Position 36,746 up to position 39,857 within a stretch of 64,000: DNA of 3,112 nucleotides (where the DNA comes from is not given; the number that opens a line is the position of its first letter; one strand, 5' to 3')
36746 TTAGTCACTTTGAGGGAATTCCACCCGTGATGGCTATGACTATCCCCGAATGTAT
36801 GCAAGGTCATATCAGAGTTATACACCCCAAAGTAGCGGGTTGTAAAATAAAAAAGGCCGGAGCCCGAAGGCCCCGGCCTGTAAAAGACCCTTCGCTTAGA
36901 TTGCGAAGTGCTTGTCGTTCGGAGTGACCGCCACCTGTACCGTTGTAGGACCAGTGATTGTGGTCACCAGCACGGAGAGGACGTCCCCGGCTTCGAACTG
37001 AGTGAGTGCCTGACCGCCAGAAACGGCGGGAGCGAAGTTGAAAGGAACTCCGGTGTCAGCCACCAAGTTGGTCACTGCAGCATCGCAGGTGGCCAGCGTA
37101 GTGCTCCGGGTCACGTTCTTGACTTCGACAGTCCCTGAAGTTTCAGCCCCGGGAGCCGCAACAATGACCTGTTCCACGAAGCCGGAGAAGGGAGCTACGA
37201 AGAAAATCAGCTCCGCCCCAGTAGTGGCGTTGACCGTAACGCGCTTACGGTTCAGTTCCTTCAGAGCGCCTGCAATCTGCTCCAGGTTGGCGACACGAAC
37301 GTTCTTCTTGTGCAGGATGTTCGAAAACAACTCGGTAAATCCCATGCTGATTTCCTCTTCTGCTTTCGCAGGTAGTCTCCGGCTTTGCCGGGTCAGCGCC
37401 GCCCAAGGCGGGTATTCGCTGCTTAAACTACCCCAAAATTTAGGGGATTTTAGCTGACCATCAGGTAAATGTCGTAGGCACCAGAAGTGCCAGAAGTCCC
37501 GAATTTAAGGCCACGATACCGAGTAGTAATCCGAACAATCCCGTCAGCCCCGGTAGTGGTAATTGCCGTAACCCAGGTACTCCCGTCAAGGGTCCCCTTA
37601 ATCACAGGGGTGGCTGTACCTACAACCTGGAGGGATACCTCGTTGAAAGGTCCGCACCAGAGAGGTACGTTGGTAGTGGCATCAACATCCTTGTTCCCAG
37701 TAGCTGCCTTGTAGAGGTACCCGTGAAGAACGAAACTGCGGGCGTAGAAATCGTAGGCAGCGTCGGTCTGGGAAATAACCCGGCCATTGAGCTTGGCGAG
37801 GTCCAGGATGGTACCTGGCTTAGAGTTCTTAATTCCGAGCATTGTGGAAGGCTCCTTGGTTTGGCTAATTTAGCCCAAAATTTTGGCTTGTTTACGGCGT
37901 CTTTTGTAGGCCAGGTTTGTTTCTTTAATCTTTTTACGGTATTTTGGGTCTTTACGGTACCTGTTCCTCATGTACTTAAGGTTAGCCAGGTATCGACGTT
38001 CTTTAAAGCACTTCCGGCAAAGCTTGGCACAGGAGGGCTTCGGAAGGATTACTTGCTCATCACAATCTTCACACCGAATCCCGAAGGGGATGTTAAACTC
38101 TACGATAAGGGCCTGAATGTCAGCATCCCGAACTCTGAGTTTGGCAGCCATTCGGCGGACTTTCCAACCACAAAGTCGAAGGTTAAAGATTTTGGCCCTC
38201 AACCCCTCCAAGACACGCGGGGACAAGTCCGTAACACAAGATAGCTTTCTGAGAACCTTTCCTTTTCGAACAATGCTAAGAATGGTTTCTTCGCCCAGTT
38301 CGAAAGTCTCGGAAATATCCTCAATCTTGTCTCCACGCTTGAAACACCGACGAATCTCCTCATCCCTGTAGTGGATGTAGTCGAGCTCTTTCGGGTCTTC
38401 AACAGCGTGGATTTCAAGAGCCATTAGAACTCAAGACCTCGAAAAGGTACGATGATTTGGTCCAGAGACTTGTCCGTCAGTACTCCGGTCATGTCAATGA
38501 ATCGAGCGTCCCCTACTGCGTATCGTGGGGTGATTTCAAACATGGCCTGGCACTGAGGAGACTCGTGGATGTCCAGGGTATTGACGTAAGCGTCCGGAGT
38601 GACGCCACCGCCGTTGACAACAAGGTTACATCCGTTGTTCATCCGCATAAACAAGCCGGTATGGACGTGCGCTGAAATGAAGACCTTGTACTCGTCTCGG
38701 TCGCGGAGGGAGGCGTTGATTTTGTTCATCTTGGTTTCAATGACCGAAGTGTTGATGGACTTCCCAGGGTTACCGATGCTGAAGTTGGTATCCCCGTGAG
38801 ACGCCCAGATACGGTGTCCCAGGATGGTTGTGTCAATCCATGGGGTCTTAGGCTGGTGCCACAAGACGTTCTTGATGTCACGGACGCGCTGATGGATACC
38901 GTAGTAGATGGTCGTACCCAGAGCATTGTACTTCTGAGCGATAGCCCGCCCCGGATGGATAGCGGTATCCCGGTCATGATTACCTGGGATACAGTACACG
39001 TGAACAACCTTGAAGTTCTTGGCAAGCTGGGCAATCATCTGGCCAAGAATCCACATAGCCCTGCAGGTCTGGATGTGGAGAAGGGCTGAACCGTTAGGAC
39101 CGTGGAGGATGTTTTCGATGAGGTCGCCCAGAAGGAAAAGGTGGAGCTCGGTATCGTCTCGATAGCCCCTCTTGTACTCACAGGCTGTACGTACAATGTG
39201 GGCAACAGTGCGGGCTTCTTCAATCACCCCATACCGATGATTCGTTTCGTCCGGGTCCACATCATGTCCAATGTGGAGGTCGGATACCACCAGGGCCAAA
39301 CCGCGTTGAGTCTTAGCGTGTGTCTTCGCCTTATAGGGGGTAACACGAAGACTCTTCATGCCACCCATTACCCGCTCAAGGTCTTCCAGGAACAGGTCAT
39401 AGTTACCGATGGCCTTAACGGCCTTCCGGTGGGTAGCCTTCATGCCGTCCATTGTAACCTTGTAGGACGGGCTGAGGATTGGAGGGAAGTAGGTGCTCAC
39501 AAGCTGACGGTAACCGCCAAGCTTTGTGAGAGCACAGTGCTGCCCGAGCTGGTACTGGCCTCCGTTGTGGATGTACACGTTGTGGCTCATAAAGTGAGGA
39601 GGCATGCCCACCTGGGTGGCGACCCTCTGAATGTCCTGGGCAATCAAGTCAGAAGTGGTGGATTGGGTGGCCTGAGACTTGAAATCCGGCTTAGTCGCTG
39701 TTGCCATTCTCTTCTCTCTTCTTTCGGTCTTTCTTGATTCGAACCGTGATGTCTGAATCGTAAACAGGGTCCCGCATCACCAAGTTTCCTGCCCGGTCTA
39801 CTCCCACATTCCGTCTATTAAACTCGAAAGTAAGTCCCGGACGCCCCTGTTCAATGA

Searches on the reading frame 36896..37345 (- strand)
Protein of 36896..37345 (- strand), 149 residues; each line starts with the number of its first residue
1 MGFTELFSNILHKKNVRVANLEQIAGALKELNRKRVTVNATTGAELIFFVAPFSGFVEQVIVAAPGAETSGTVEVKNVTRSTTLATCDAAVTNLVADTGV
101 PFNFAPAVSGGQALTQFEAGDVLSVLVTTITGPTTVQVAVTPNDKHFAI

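Call 8: search_protein_families(library=phrogs, proteins=[window:36896-37345:-], max_evalue=0.01)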
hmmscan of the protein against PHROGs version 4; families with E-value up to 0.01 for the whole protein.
window:36896-37345:- (149 aa): 0 families

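Call 9: search_protein_families(library=pfam, proteins=[window:36896-37345:-], max_evalue=0.01)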
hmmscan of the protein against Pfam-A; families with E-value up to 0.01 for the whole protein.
window:36896-37345:- (149 aa): 0 families

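Call 12: search_protein_families(library=ncbifam, proteins=[window:36896-37345:-], max_evalue=0.1)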
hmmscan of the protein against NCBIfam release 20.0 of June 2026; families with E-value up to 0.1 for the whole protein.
window:36896-37345:- (149 aa): 0 families

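Call 54: search_solved_structures(query=A6, max_evalue=10)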
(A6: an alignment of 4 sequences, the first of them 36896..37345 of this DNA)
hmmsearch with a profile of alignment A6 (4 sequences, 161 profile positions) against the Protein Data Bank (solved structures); distinct sequences matched with E-value up to 10: 3.
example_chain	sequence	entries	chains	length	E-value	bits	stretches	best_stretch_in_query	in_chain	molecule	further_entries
7qez_H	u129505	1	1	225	0.061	16.4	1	81-145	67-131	CV2.1169 IgA heavy chain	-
8f7n_A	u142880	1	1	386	0.39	13.8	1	27-67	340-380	Methyl-accepting chemotaxis protein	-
9tux_B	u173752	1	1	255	1.2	12.2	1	82-139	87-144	MAD8-66 heavy chain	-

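Call 94: find_homologous_proteins(query=A6, max_evalue=0.001)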
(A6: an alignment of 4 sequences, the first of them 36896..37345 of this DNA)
Query A6 (4 sequences) (149 aa, profile of the alignment): 15 proteins with E <= 0.001 among 7083 candidates.
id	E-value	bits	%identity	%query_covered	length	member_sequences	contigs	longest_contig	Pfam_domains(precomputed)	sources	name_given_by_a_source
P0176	2.3e-81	289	56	100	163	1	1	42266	-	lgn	-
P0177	1.4e-72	261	47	96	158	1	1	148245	-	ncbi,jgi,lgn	jgi:hypothetical protein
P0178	1.6e-72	261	100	100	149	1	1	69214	-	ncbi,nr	ncbi:Uncharacterised protein [uncultured archaeon]|nr:Uncharacterised protein [uncultured archaeon]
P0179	3.4e-70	253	80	99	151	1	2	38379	-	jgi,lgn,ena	jgi:hypothetical protein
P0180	3.6e-59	217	51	96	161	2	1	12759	-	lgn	-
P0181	6.3e-57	210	53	100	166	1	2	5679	-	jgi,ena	jgi:hypothetical protein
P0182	1.1e-56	209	55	97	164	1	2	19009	-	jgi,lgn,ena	-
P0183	2.8e-55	204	53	100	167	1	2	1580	-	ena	-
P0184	1.1e-53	199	52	95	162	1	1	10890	-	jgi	jgi:hypothetical protein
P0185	1.9e-46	176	43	97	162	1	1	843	-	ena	-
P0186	1.9e-43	166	36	99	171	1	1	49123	-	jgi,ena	-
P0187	1.9e-43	166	43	99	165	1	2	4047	-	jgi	jgi:hypothetical protein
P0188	7.3e-38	148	57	52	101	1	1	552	-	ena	-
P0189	1.1e-34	138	45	83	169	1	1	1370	-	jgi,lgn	jgi:hypothetical protein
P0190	9.0e-32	128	37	100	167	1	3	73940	-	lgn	-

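Call 95: find_encoding_contigs(protein=P0190, flank=9000, max_places=1)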
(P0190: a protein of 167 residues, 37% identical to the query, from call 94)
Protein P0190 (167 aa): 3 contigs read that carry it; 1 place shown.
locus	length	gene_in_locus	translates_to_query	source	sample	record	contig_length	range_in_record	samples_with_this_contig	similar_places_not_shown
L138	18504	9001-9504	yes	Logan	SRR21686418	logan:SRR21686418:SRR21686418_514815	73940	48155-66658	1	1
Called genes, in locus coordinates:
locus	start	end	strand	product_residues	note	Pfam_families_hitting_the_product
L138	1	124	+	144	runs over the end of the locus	PF03462:PCRF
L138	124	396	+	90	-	-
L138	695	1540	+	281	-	-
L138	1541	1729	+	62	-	-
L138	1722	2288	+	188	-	-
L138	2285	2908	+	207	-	-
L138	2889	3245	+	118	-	-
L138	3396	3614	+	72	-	-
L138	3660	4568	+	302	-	-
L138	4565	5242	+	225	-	-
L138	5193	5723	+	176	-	-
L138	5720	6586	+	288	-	-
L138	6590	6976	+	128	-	PF00196:GerE (weak)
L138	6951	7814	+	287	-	PF18780:HNH_repeat (faint)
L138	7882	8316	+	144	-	-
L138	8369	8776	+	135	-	-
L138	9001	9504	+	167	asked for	-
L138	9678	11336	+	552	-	PF01075:Glyco_transf_9 (faint), PF13489:Methyltransf_23 (weak), PF08241:Methyltransf_11, PF13649:Methyltransf_25, PF13847:Methyltransf_31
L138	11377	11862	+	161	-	-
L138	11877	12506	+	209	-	-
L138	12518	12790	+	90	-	-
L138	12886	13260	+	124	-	-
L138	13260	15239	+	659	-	PF12796:Ank_2 (faint), PF00023:Ank (faint), PF18823:InPase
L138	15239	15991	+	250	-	-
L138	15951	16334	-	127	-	-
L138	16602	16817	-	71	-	-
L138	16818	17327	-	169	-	-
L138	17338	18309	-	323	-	-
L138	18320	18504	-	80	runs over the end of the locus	-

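Call 96: find_encoding_contigs(protein=P0186, flank=9000, max_places=1)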
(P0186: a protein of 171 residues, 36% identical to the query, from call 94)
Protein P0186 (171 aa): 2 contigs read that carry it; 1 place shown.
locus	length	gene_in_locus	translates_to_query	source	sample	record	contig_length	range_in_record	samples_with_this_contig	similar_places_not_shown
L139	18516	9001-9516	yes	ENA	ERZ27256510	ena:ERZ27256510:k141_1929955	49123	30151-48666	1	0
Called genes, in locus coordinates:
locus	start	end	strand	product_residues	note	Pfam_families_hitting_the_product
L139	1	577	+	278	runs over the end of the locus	-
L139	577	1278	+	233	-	-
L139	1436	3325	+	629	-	PF27249:MJ0330_N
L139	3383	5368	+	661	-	PF04860:Phage_portal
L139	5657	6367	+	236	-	-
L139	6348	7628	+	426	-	-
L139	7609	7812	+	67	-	-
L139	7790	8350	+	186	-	-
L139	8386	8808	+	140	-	-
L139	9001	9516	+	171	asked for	-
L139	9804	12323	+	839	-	PF01075:Glyco_transf_9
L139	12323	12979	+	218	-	PF13489:Methyltransf_23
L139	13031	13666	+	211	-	-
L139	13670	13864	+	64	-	-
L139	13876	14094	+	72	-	-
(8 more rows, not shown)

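Call 97: find_encoding_contigs(protein=P0182, flank=9000, max_places=1)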
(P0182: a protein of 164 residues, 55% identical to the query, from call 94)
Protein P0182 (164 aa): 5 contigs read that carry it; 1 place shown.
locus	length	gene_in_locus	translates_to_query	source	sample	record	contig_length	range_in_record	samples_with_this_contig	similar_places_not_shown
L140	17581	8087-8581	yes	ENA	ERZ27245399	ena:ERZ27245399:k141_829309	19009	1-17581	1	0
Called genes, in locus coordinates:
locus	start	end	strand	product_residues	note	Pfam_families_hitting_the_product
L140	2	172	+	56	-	?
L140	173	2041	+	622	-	PF27249:MJ0330_N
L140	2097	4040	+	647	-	PF04860:Phage_portal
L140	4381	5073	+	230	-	-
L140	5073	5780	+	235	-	-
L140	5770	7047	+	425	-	-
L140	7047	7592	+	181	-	-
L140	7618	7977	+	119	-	-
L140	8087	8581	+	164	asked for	-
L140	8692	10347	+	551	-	PF01209:Ubie_methyltran (weak), PF13489:Methyltransf_23 (weak), PF08241:Methyltransf_11, PF13649:Methyltransf_25, PF13847:Methyltransf_31, PF08242:Methyltransf_12 (weak)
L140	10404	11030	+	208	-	-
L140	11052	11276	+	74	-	-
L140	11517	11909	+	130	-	-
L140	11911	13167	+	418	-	PF18823:InPase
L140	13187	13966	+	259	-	PF01068:DNA_ligase_A_M (weak)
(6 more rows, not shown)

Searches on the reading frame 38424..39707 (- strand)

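Call 8: search_protein_families(library=phrogs, proteins=[window:38424-39707:-], max_evalue=0.01)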
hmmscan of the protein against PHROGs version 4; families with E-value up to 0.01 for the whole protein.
window:38424-39707:- (427 aa): 2 families
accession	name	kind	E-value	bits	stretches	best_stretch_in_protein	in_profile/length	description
phrog_284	-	DNA, RNA and nucleotide metabolism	5.1e-27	95.8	1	94-389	86-378/398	exonuclease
phrog_704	-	DNA, RNA and nucleotide metabolism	3.3e-07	30.8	1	111-261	109-268/390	DNA repair exonuclease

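Call 9: search_protein_families(library=pfam, proteins=[window:38424-39707:-], max_evalue=0.01)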
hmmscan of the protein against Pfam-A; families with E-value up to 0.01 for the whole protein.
window:38424-39707:- (427 aa): 1 family
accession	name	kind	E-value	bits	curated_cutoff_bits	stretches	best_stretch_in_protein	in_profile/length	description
PF00149.33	Metallophos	-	0.0015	19.4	21.5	1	139-349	4-189/191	Calcineurin-like phosphoesterase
